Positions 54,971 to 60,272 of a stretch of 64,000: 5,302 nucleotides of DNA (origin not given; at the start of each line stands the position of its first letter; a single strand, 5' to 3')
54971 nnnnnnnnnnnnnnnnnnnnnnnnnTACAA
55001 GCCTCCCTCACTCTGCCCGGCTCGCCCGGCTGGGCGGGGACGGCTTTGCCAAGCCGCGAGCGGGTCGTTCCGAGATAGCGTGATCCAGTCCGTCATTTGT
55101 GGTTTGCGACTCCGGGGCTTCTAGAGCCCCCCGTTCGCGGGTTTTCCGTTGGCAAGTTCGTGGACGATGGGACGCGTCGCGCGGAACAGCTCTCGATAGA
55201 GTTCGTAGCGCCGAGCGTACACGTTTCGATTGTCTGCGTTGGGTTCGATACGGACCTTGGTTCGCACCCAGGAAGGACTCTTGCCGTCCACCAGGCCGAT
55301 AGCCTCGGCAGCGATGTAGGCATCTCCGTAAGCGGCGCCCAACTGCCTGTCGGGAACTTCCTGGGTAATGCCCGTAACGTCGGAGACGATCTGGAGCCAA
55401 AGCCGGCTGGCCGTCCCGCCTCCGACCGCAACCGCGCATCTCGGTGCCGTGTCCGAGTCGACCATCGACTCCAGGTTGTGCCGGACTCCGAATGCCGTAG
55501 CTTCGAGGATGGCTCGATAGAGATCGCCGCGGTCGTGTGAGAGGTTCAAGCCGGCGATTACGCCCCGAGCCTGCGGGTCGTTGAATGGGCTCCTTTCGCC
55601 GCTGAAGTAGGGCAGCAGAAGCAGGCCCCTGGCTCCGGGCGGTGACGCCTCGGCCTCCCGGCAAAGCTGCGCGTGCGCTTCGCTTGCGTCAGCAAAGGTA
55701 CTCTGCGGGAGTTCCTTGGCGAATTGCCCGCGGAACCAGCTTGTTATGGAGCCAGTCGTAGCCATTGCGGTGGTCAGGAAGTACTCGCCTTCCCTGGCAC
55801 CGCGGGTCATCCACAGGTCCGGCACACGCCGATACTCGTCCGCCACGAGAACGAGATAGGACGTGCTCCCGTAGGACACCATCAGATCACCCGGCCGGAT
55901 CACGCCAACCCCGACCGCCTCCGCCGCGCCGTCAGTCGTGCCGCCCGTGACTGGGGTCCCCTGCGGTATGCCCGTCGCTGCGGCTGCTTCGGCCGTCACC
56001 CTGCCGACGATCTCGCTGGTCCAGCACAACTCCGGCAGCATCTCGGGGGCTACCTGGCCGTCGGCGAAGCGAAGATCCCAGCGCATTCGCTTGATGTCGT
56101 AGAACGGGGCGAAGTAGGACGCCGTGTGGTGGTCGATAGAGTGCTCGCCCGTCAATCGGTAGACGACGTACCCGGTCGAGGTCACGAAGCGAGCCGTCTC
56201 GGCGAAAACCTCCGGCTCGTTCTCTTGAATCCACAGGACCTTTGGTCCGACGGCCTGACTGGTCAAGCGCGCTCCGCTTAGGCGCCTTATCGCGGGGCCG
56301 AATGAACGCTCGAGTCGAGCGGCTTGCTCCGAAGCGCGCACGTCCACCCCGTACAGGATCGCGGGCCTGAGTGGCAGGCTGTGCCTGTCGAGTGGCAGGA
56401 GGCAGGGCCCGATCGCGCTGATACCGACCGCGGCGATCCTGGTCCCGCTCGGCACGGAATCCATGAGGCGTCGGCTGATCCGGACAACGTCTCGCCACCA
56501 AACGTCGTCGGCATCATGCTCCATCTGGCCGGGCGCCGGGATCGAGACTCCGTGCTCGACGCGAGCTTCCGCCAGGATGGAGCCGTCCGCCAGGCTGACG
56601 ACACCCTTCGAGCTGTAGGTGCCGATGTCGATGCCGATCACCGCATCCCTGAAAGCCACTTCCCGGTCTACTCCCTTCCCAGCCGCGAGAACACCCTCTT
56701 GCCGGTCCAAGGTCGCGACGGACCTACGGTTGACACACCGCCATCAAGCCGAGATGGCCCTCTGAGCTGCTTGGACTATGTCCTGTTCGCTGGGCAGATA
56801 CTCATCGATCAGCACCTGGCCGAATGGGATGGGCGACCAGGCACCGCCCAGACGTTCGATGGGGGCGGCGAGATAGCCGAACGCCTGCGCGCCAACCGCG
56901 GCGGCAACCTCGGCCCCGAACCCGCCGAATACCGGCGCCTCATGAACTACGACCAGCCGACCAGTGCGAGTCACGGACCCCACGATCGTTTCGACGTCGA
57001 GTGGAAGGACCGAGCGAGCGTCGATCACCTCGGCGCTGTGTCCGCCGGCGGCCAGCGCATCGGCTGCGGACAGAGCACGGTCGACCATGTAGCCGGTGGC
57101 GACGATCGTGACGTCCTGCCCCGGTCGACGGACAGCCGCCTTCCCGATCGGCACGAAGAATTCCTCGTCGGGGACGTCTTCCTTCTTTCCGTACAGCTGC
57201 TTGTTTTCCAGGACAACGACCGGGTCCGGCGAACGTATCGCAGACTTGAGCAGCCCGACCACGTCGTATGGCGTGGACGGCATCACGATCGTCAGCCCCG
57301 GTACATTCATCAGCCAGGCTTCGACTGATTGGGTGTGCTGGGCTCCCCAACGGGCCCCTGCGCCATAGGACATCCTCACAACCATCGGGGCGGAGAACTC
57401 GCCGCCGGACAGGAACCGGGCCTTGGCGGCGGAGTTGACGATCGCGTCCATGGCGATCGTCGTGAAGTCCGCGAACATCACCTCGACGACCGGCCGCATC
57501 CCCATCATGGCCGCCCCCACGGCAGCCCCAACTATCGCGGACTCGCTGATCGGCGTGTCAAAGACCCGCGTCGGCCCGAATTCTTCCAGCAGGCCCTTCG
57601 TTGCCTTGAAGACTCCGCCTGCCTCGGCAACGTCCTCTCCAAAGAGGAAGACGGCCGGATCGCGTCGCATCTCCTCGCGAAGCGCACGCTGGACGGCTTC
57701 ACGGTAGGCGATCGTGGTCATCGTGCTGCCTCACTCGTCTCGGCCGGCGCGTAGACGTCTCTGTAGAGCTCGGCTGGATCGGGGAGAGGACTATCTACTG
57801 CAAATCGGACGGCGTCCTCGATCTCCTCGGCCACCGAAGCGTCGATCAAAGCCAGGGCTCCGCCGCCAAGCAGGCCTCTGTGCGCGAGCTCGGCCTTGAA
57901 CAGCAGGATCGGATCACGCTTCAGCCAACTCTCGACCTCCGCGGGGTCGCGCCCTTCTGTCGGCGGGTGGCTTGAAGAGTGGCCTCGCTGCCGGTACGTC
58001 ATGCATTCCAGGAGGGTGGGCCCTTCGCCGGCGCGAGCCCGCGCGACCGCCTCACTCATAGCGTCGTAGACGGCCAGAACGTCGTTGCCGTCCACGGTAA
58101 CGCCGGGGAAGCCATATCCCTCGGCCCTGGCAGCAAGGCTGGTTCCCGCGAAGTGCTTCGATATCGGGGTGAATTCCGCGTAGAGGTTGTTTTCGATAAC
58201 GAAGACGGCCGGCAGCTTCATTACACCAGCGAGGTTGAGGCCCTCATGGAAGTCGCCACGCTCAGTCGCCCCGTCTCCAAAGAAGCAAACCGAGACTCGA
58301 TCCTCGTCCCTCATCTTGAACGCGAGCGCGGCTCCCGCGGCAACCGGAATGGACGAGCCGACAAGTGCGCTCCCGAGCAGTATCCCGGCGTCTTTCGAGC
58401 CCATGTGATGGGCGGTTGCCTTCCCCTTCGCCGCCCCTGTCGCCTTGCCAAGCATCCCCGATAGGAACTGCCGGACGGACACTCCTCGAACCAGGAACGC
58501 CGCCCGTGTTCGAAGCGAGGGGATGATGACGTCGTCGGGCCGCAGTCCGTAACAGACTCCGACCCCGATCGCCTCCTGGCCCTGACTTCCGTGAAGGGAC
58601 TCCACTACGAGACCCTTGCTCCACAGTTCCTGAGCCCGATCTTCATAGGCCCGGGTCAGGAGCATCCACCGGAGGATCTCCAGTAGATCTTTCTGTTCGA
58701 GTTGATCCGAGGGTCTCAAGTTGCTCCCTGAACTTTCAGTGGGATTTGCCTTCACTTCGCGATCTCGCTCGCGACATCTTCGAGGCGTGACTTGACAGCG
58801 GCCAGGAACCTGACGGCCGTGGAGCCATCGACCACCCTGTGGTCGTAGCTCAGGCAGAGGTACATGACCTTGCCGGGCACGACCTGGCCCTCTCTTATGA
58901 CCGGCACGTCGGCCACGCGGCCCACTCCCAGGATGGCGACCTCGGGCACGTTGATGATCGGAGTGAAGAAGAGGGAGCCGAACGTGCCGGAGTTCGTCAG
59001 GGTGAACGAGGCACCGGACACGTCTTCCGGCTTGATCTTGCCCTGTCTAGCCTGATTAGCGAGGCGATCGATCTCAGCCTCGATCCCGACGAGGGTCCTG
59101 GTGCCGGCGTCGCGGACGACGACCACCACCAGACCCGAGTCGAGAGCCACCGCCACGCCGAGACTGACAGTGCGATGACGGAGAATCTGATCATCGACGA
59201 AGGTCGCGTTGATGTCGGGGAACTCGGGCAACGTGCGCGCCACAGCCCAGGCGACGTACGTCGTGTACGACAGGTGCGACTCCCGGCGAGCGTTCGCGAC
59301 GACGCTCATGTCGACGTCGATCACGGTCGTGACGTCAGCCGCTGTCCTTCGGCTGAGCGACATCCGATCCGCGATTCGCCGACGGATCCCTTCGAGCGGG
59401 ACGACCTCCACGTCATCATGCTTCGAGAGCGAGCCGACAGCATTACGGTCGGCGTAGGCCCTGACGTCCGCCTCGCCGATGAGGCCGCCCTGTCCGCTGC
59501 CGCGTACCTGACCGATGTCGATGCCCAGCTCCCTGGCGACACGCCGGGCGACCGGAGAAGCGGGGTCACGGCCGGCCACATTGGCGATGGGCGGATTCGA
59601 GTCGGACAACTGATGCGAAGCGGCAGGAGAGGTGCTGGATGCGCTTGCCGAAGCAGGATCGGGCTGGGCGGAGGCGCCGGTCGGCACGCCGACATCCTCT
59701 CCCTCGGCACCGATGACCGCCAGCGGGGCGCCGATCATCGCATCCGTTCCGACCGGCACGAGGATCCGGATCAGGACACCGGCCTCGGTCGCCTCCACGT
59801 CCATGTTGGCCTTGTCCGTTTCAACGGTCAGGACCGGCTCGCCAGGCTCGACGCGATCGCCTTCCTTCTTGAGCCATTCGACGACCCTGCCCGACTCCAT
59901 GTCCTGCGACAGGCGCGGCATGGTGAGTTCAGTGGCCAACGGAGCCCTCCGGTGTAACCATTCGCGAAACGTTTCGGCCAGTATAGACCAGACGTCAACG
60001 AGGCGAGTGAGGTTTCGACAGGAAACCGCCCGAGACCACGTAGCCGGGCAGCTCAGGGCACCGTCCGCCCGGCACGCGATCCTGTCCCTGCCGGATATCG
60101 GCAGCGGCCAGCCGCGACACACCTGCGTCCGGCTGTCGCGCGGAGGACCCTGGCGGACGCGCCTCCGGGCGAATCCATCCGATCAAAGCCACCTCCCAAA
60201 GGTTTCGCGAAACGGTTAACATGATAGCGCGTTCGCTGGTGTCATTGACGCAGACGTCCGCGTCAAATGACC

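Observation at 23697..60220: Nine copies of a 26-bp bipartite operator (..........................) link about 40 kb into one putative LacI-type regulon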

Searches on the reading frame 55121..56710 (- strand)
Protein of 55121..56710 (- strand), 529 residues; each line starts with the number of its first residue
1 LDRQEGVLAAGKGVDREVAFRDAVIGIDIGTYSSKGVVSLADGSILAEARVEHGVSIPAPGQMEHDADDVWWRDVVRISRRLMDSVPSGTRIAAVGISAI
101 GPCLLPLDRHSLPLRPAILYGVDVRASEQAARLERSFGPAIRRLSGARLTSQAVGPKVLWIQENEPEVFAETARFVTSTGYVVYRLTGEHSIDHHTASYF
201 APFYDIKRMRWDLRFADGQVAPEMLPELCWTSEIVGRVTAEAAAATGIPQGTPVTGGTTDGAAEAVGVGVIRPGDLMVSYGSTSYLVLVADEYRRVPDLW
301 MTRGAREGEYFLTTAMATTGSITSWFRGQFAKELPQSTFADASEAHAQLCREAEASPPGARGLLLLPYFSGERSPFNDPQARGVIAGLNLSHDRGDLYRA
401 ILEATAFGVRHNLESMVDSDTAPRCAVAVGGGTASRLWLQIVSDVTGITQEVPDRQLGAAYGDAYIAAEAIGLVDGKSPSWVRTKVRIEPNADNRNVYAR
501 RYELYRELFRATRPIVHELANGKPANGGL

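Call 9: search_protein_families(library=pfam, proteins=[window:55121-56710:-])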
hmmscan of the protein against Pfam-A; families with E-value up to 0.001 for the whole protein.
window:55121-56710:- (529 aa): 2 families
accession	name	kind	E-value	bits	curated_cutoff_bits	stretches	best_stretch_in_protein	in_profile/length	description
PF00370.27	FGGY_N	-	5.4e-41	141.3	28.8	1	24-267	2-245/245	FGGY family of carbohydrate kinases, N-terminal domain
PF02782.22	FGGY_C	-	7.8e-33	114.4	27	1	277-469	2-196/198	FGGY family of carbohydrate kinases, C-terminal domain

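Call 46: search_protein_families(library=ncbifam, proteins=[window:55121-56710:-], max_evalue=1e-10)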
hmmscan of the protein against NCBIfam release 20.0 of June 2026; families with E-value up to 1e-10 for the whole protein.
window:55121-56710:- (529 aa): 10 families
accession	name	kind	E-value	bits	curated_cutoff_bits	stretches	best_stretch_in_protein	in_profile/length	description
TIGR01312.1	XylB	equivalog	9.7e-88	294.8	380.25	1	25-509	1-480/481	xylulokinase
TIGR01314.1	gntK_FGGY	equivalog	7.5e-55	186.4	648.55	1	24-511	2-492/505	gluconokinase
NF011601.0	PRK15027.1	equivalog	1.8e-54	184.9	912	1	25-515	3-482/484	xylulokinase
TIGR01311.1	glycerol_kin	equivalog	6.9e-45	153.3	590.35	1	24-479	3-458/496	glycerol kinase GlpK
NF008187.0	PRK10939.1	equivalog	2.3e-43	148.6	528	1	24-517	6-508/521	autoinducer-2 kinase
NF003154.0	PRK04123.1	equivalog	4.2e-43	147.9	428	1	23-510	5-535/554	ribulokinase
NF000756.0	PRK00047.1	subfamily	1.2e-41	142.6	498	1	24-478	7-459/502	glycerol kinase GlpK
TIGR01234.1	L-ribulokinase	equivalog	1.7e-41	142.6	583.25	1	138-509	142-527/536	ribulokinase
TIGR01315.1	5C_CHO_kinase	subfamily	1.6e-32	112.9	408.7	2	360-513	378-538/541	FGGY family pentulose kinase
TIGR02628.1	fuculo_kin_coli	equivalog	3.8e-21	75.6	470.9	1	27-473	6-444/465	L-fuculokinase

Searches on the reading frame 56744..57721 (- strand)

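Call 9: search_protein_families(library=pfam, proteins=[window:56744-57721:-])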
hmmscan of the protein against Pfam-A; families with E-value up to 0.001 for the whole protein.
window:56744-57721:- (325 aa): 2 families
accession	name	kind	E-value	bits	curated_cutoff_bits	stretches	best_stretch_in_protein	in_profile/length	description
PF02779.29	Transket_pyr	-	1.6e-48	165.1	27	1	3-178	2-173/174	Transketolase, pyrimidine binding domain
PF02780.25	Transketolase_C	-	7.1e-37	126.5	25.9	1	193-315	1-124/124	Transketolase, C-terminal domain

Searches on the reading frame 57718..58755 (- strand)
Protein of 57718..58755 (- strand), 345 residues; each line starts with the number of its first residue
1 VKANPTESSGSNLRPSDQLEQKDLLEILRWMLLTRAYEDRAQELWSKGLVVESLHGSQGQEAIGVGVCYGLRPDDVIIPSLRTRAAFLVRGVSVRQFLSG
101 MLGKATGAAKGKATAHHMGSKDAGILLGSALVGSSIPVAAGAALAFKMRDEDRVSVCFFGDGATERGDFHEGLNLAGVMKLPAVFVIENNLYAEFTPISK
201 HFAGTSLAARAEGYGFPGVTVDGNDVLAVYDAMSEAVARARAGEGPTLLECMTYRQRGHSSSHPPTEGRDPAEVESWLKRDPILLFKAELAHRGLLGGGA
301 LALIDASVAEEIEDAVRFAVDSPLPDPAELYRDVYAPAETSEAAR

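Call 9: search_protein_families(library=pfam, proteins=[window:57718-58755:-])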
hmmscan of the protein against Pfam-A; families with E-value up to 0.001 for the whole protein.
window:57718-58755:- (345 aa): 4 families
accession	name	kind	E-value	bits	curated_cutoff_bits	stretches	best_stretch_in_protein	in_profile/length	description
PF00676.26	E1_dh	-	2.9e-79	266.6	22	1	31-327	3-299/300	Dehydrogenase E1 component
PF02775.26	TPP_enzyme_C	-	3.4e-08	33.9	21.9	1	128-251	26-151/151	Thiamine pyrophosphate enzyme, C-terminal TPP binding domain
PF13292.11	DXP_synthase_N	-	1.3e-05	25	21.2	1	132-191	113-172/274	1-deoxy-D-xylulose-5-phosphate synthase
PF00456.26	Transketolase_N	-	0.00025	20.6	22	1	152-254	144-244/334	Transketolase, thiamine diphosphate binding domain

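Call 46: search_protein_families(library=ncbifam, proteins=[window:57718-58755:-], max_evalue=1e-10)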
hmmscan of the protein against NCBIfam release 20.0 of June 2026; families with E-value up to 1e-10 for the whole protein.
window:57718-58755:- (345 aa): 3 families
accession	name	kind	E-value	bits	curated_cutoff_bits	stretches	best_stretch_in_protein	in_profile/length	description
TIGR03182.1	PDH_E1_alph_y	equivalog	1e-90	303.9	393.85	1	22-336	2-315/315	pyruvate dehydrogenase (acetyl-transferring) E1 component subunit alpha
TIGR03181.1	PDH_E1_alph_x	equivalog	1.8e-85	286.8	411.35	1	12-338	14-330/341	pyruvate dehydrogenase (acetyl-transferring) E1 component subunit alpha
NF004559.0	PRK05899.2-5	equivalog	9.2e-13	47.3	488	1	132-259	128-253/627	transketolase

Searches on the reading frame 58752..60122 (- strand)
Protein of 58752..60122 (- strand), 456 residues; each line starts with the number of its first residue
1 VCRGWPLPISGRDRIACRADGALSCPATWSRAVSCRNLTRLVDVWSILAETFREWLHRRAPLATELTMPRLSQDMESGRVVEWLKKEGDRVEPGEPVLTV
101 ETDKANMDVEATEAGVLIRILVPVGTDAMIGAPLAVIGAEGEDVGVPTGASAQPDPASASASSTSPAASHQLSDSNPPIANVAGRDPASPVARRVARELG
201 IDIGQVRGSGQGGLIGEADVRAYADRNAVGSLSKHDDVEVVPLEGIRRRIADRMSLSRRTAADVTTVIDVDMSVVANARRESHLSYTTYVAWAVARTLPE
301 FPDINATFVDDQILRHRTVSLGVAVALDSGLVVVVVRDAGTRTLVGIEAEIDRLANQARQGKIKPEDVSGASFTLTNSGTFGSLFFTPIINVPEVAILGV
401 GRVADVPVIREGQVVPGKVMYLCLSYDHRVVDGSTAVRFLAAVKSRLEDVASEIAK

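Call 9: search_protein_families(library=pfam, proteins=[window:58752-60122:-])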
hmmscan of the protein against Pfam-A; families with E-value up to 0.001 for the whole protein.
window:58752-60122:- (456 aa): 3 families
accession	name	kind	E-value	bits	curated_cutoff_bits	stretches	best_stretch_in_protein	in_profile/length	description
PF00198.28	2-oxoacid_dh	-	1.9e-70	237.3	23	1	237-451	3-228/232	2-oxoacid dehydrogenases acyltransferase (catalytic domain)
PF00364.28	Biotin_lipoyl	-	8.2e-20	70.9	22.1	1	65-137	2-73/73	Biotin-requiring enzyme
PF02817.22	E3_binding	-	5.5e-11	42.9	23.7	1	188-221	3-36/36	e3 binding domain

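Call 46: search_protein_families(library=ncbifam, proteins=[window:58752-59939:-], max_evalue=1e-10)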
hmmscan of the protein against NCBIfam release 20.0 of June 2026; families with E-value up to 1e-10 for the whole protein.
window:58752-59939:- (395 aa): 11 families
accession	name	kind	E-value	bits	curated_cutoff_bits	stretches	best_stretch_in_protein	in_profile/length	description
NF004309.0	PRK05704.1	equivalog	5e-81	273.1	449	1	1-389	1-401/408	2-oxoglutarate dehydrogenase complex dihydrolipoyllysine-residue succinyltransferase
TIGR01347.1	sucB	equivalog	1.3e-79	268.4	378.65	1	4-390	2-398/404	dihydrolipoyllysine-residue succinyltransferase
NF008814.0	PRK11854.1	equivalog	2.2e-76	257.6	722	2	172-390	402-633/637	pyruvate dehydrogenase complex dihydrolipoyllysine-residue acetyltransferase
TIGR01349.1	PDHac_trf_mito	equivalog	2.3e-75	254.4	445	1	5-388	2-431/437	pyruvate dehydrogenase complex dihydrolipoamide acetyltransferase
TIGR01348.1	PDHac_trf_long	equivalog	9.1e-67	225.9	552.1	2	201-389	389-582/587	dihydrolipoyllysine-residue acetyltransferase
TIGR02927.1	SucB_Actino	equivalog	1.5e-65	222.2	423.45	2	184-390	349-572/579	2-oxoglutarate dehydrogenase, E2 component, dihydrolipoamide succinyltransferase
NF008815.0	PRK11857.1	equivalog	6.5e-56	190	378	1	178-388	79-301/308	dihydrolipoamide acetyltransferase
NF011416.0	PRK14843.1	equivalog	1.7e-43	148.8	429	1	172-389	113-342/347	dihydrolipoamide acetyltransferase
NF011457.0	PRK14875.1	equivalog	1.1e-25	90.4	307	1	1-167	2-123/372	acetoin dehydrogenase dihydrolipoyllysine-residue acetyltransferase subunit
NF008907.0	PRK12270.1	equivalog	3e-23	81.6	878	1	129-387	119-362/1241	multifunctional oxoglutarate decarboxylase/oxoglutarate dehydrogenase thiamine pyrophosphate-binding subunit/dihydrolipoyllysine-residue suc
NF008854.0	PRK11892.1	equivalog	8.2e-23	80.8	454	1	1-113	1-114/464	pyruvate dehydrogenase complex E1 component subunit beta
